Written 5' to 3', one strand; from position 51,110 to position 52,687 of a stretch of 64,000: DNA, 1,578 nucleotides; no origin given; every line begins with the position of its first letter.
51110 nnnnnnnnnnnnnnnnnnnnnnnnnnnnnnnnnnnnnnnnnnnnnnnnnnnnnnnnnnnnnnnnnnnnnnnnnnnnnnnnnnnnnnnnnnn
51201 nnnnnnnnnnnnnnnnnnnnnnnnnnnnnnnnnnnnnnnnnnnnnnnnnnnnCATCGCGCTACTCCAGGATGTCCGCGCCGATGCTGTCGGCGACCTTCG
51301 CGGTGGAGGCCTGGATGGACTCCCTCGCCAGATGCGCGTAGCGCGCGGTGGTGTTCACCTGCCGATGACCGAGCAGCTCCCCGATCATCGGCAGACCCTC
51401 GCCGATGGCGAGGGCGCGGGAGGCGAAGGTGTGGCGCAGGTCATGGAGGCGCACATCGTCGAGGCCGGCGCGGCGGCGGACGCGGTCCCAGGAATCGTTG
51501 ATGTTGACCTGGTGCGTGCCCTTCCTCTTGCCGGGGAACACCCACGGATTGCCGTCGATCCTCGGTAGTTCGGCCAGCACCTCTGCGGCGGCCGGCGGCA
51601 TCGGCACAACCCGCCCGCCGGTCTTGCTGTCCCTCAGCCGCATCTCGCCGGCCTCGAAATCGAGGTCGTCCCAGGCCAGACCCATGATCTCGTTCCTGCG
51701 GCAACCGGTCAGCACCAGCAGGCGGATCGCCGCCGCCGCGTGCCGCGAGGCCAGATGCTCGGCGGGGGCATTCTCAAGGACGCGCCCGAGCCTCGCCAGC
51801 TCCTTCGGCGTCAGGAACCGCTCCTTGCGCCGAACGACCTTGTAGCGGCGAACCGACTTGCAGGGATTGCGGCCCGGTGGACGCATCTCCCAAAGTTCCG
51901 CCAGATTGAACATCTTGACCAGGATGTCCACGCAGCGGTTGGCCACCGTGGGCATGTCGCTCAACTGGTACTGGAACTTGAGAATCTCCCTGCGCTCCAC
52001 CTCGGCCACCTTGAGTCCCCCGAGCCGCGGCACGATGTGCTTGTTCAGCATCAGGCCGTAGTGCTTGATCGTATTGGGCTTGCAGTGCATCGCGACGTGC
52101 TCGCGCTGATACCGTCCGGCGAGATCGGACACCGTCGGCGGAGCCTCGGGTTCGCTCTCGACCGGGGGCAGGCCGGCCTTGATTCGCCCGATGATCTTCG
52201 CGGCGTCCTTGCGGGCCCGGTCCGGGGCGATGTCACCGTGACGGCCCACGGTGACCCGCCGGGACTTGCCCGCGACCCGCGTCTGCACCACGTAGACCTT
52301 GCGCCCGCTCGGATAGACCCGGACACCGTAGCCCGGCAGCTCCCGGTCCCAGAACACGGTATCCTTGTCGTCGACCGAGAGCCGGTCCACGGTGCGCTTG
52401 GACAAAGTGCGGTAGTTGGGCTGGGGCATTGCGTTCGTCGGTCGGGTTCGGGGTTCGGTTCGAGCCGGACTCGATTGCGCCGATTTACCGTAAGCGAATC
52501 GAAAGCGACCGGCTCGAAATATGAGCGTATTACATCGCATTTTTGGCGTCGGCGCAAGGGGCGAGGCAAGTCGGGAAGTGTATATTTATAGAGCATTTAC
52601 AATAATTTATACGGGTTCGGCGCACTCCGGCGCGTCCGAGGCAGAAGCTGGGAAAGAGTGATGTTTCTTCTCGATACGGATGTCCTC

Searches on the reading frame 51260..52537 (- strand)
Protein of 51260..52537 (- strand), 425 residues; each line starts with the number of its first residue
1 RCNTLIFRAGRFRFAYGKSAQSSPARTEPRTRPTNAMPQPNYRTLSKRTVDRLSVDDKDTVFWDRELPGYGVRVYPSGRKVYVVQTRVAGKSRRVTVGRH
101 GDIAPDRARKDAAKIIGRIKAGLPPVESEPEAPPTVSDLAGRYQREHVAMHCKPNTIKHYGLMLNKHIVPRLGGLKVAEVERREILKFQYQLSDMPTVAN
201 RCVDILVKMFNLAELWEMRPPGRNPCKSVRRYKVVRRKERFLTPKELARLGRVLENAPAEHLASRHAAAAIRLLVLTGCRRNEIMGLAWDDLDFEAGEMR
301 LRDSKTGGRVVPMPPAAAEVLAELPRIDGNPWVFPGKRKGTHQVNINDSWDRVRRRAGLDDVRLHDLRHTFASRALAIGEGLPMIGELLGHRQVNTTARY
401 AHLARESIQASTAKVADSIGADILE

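Call 71: search_protein_families(library=pfam, proteins=[window:51260-52537:-], max_evalue=0.001)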
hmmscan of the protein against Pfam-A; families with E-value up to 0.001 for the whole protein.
window:51260-52537:- (425 aa): 3 families
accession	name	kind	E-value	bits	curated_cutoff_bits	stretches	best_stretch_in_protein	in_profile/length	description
PF00589.27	Phage_integrase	-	2.6e-27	96.1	27.1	1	241-405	2-170/172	Phage integrase family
PF13356.12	Arm-DNA-bind_3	-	5.4e-09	36.5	27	1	46-128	2-79/83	Arm DNA-binding domain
PF14659.12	Phage_int_SAM_3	-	1.1e-06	29.2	22.6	1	135-192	1-57/58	Phage integrase, N-terminal SAM-like domain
